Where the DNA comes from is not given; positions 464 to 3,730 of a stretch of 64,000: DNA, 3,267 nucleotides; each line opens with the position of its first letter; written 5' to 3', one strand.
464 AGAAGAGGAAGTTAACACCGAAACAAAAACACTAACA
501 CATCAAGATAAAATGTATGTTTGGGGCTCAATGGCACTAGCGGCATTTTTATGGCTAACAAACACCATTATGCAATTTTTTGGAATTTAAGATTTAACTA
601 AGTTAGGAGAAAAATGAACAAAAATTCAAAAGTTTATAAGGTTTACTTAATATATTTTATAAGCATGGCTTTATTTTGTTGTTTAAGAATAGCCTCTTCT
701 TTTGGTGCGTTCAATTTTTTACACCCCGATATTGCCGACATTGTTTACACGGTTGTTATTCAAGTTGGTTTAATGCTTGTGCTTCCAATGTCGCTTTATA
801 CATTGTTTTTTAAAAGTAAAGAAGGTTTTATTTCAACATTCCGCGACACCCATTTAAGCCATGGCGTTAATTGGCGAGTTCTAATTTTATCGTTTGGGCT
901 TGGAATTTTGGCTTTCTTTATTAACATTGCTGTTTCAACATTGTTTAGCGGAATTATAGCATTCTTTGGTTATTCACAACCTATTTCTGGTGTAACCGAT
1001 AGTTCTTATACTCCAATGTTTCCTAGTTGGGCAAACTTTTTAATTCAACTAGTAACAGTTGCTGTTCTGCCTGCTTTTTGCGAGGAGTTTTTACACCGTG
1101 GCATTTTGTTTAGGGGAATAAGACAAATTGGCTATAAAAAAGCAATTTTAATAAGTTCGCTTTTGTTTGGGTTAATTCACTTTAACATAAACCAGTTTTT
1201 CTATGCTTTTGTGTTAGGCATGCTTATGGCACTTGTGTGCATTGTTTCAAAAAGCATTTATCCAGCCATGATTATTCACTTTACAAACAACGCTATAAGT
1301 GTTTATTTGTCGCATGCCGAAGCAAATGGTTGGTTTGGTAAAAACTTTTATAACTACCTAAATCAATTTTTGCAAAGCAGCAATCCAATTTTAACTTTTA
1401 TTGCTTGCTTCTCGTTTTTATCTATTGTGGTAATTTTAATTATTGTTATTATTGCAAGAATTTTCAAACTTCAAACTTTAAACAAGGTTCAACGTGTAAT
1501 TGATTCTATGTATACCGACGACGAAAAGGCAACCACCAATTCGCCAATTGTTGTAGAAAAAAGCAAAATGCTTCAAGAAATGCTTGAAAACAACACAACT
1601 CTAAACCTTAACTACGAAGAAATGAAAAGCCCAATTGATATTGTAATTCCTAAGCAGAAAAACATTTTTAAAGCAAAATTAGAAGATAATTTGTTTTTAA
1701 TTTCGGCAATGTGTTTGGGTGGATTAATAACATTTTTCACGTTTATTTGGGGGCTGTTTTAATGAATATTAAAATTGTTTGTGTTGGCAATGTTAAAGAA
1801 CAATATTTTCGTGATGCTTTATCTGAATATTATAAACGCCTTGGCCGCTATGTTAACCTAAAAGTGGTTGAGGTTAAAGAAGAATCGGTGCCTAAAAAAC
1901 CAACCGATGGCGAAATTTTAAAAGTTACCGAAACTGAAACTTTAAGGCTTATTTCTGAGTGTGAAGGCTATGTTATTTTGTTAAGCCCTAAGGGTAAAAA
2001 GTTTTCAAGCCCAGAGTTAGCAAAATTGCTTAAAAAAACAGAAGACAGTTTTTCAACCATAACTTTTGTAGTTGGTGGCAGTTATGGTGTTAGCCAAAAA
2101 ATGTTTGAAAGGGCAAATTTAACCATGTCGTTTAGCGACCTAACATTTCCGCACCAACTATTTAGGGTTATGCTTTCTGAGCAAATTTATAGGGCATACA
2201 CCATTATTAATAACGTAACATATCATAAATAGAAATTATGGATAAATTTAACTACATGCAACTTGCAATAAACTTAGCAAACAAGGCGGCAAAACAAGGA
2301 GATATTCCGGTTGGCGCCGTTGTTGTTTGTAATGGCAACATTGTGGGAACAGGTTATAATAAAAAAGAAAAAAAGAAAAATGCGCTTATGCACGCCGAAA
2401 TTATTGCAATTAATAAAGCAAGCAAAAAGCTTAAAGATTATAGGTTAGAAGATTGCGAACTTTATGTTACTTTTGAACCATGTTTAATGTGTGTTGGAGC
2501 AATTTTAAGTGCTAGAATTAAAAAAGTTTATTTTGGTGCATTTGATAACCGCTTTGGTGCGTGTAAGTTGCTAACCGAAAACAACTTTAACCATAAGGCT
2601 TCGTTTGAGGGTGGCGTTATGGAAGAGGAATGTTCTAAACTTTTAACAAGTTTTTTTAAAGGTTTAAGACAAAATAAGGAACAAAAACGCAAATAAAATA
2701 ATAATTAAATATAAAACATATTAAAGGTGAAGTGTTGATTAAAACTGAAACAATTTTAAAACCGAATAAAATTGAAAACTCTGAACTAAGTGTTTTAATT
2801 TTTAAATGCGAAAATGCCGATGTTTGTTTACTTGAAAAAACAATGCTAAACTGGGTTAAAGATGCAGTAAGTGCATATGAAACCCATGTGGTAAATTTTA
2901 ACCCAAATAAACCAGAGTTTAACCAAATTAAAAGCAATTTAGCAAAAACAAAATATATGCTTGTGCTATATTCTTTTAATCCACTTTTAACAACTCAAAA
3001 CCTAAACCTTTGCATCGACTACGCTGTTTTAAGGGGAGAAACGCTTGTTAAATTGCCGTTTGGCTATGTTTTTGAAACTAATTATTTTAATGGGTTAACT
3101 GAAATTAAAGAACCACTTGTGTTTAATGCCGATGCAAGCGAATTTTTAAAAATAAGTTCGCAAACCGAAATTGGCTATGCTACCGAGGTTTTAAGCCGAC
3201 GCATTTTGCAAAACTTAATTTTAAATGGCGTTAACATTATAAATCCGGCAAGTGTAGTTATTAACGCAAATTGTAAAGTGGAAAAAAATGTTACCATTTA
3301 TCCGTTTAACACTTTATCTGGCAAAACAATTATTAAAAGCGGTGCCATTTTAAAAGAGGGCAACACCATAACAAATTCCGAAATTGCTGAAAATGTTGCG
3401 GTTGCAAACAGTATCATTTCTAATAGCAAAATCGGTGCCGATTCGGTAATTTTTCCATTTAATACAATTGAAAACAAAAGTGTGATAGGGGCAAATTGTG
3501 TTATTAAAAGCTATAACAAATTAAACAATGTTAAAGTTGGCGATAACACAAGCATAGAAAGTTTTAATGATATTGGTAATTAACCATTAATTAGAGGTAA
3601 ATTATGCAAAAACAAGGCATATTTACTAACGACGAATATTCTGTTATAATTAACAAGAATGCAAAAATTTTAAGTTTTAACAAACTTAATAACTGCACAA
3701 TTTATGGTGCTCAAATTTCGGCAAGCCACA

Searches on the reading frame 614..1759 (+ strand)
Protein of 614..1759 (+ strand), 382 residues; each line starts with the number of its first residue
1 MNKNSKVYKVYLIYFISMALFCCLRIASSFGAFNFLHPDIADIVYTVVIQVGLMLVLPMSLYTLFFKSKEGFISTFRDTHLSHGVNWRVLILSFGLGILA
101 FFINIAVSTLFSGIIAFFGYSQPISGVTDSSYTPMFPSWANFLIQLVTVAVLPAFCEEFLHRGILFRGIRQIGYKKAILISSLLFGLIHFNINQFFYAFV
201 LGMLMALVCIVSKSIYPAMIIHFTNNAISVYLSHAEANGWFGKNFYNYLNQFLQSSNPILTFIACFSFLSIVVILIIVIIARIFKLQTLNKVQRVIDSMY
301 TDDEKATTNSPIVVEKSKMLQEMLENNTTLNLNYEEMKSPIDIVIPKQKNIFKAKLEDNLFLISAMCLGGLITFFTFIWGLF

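Call 8: search_protein_families(library=pfam, proteins=[window:614-1759:+])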
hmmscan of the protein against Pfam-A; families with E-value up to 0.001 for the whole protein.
window:614-1759:+ (382 aa): 1 family
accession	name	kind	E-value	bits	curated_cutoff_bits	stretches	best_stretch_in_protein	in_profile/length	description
PF02517.21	Rce1-like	-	6.7e-21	74.8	22.4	1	140-228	2-93/93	Type II CAAX prenyl endopeptidase Rce1-like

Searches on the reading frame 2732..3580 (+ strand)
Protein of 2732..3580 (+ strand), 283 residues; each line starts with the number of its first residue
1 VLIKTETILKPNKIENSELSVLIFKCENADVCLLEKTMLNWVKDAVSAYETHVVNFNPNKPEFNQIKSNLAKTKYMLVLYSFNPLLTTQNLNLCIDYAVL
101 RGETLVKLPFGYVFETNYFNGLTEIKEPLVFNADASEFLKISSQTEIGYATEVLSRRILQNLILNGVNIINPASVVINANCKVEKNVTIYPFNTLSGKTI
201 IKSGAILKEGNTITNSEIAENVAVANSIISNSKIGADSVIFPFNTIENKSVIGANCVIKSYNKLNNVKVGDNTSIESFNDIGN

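Call 8: search_protein_families(library=pfam, proteins=[window:2732-3580:+])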
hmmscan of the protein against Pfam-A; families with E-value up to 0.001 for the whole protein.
window:2732-3580:+ (283 aa): 2 families
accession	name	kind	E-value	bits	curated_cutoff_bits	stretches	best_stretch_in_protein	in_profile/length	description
PF00132.30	Hexapep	-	9.6e-13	47.7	27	3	231-264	1-34/36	Bacterial transferase hexapeptide (six repeats)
PF25084.1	LbH_EIF2B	-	0.00011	22.6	54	0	228-278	18-67/105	EIF2B subunit epsilon LbH domain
